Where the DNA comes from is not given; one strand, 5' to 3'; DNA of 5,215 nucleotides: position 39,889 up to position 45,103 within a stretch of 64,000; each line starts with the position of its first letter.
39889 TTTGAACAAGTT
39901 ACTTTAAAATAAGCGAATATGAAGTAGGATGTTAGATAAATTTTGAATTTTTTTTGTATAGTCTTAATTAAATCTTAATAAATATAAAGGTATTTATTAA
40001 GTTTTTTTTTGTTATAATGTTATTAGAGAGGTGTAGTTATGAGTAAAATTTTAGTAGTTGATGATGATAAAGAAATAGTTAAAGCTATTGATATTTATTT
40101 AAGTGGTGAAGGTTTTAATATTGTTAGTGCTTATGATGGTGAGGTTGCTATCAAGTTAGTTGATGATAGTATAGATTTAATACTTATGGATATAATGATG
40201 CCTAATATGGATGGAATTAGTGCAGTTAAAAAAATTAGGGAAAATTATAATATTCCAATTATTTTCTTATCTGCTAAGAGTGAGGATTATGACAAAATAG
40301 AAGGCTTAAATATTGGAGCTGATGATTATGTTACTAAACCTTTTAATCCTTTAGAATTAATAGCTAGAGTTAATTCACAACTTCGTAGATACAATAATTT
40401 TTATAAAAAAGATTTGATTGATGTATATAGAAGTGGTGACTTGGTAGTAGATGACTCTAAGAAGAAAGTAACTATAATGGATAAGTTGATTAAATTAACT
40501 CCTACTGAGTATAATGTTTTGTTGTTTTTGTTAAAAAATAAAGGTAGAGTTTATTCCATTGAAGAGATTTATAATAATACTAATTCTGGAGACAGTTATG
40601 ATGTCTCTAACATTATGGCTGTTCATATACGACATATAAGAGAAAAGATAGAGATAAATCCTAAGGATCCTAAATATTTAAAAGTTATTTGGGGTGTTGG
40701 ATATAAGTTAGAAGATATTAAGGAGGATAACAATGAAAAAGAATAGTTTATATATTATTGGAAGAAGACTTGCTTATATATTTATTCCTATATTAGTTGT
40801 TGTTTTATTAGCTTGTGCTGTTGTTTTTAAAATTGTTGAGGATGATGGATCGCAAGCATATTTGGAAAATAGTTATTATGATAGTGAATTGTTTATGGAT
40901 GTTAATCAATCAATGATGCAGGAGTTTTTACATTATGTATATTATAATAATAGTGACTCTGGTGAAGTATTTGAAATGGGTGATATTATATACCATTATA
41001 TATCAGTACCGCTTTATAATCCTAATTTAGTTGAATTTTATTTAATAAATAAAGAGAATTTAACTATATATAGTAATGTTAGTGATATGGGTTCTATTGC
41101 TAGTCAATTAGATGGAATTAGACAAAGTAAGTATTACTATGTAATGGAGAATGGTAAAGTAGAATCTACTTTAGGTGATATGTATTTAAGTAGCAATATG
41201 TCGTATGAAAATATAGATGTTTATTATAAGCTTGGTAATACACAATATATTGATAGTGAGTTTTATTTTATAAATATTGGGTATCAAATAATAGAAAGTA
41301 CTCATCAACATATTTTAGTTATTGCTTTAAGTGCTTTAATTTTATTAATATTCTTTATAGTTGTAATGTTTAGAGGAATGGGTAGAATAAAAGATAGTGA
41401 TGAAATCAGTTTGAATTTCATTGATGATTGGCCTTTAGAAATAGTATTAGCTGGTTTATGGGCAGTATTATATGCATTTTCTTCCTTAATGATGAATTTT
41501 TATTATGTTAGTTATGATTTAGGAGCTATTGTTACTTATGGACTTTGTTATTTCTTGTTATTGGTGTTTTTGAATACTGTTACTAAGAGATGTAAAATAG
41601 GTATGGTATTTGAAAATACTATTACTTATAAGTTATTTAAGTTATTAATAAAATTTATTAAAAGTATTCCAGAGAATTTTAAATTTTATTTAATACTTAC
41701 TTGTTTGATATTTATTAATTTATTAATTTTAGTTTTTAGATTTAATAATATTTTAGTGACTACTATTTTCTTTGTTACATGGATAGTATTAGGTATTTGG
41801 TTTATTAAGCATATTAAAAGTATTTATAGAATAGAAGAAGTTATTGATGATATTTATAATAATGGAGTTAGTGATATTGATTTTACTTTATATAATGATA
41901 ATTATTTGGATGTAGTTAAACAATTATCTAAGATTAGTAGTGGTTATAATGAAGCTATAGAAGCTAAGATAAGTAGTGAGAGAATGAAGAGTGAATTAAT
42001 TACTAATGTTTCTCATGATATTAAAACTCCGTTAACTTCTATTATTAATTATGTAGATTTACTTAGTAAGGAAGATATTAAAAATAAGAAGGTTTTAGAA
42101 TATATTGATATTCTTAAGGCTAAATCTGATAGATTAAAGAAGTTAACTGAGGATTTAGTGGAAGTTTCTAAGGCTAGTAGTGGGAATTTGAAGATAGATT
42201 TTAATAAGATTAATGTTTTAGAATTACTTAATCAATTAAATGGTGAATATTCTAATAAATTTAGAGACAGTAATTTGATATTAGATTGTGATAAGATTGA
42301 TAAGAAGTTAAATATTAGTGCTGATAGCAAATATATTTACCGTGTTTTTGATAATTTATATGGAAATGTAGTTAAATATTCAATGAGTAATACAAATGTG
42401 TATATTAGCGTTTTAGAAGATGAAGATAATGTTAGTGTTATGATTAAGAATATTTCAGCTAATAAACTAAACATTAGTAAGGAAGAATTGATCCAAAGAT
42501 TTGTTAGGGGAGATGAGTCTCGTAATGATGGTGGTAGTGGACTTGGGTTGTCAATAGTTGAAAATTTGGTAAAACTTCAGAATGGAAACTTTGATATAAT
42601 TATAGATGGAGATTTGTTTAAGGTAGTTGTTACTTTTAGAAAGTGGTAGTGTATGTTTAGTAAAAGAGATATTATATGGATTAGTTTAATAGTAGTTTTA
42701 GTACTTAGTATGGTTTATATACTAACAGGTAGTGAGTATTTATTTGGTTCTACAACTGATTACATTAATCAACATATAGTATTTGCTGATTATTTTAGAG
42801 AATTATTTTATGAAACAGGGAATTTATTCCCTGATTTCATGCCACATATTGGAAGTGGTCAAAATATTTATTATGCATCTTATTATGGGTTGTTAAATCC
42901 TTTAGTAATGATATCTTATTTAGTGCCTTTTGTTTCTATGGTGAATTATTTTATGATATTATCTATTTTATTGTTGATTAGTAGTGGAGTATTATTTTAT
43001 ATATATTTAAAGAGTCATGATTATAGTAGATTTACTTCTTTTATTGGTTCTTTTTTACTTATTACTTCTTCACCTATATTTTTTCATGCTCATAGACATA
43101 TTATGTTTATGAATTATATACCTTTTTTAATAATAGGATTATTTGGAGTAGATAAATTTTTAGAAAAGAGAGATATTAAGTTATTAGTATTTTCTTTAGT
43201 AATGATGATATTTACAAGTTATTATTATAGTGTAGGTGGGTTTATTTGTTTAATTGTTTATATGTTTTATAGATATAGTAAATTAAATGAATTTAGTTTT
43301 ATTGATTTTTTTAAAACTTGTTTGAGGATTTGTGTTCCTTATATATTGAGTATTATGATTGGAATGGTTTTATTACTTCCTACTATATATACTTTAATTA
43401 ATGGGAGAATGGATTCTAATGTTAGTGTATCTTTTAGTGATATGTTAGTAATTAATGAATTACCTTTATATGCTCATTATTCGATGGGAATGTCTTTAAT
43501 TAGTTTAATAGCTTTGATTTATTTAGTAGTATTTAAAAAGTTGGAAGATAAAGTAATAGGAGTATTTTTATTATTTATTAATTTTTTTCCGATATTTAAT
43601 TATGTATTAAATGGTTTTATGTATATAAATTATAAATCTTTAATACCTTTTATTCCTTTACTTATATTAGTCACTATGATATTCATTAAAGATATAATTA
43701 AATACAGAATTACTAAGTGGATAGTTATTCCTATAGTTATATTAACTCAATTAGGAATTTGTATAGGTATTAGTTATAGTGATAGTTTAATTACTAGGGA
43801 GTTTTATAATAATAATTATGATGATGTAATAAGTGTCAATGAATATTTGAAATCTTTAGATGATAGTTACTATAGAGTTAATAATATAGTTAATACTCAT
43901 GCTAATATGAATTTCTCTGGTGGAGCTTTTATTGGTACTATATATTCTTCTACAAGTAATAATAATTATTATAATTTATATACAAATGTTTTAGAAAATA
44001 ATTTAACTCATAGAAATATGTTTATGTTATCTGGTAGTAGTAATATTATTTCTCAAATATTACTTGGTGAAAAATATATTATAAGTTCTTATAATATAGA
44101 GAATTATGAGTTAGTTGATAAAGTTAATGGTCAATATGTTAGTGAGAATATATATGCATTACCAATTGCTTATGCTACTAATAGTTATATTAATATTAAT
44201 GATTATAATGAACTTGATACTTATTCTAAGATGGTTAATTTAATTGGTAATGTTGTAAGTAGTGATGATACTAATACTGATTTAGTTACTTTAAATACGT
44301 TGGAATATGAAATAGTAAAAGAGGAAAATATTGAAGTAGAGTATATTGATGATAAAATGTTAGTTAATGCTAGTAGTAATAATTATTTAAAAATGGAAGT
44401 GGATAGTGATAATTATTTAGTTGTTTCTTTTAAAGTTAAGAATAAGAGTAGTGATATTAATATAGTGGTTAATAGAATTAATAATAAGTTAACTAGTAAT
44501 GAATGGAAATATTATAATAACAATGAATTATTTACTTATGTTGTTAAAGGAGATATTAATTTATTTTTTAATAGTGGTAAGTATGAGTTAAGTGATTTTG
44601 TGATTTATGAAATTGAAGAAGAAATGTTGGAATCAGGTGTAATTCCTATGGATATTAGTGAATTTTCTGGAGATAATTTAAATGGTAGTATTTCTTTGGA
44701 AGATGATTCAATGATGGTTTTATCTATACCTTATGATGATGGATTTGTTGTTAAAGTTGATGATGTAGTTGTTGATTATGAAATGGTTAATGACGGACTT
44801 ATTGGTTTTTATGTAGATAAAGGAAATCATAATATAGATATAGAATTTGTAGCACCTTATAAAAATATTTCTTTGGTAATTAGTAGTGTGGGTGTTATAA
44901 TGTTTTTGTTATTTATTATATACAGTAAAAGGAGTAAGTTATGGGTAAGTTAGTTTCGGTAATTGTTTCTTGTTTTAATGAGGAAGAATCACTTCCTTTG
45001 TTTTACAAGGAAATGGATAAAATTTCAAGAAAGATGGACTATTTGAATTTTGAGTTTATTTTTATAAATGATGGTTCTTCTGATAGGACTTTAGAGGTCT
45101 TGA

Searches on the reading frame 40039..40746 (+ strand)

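Call 29: search_protein_families(library=pfam, proteins=[window:40039-40746:+], max_evalue=0.000001)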
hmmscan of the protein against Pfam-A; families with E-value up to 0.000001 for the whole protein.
window:40039-40746:+ (235 aa): 2 families
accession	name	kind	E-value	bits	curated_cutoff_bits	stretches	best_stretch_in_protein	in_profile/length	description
PF00072.30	Response_reg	-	3.7e-30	104.8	30.2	1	4-111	1-110/111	Response regulator receiver domain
PF00486.34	Trans_reg_C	-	7.8e-20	71.2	26.2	1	150-224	3-77/77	Transcriptional regulatory protein, C terminal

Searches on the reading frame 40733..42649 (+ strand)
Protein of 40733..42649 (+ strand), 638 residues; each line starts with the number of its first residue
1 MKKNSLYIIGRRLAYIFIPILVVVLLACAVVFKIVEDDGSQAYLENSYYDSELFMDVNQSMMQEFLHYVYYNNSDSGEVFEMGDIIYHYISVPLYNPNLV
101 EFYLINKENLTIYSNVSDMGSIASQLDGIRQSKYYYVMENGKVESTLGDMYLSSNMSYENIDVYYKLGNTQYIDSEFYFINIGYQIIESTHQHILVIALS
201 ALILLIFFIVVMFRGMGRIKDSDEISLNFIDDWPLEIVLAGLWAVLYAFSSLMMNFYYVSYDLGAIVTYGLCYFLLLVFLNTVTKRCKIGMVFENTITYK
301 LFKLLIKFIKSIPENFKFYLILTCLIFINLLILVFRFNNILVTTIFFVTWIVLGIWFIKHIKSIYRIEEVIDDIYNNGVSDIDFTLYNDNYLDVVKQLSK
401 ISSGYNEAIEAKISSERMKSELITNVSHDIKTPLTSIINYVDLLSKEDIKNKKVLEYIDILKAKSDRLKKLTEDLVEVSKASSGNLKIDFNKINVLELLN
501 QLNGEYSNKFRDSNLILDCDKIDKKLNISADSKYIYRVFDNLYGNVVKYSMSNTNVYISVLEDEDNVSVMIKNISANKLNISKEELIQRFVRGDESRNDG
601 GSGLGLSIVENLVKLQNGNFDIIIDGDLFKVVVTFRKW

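Call 29: search_protein_families(library=pfam, proteins=[window:40733-42649:+], max_evalue=0.000001)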
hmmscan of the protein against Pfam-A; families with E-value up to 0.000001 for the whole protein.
window:40733-42649:+ (638 aa): 2 families
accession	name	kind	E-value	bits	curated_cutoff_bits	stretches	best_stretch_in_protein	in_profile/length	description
PF00512.31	HisKA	-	2.2e-15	56.9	26.9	1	418-484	1-66/66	His Kinase A (phospho-acceptor) domain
PF02518.31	HATPase_c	-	7.6e-12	46.1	26.4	1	531-622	2-93/111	Histidine kinase-, DNA gyrase B-, and HSP90-like ATPase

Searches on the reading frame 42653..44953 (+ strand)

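Call 29: search_protein_families(library=pfam, proteins=[window:42653-44953:+], max_evalue=0.000001)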
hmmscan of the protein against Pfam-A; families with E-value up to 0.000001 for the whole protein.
window:42653-44953:+ (766 aa): 1 family
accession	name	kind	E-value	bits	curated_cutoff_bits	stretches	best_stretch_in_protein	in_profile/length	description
PF09586.16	YfhO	-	2.6e-50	172.1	28.5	2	283-744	349-835/835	Bacterial membrane protein YfhO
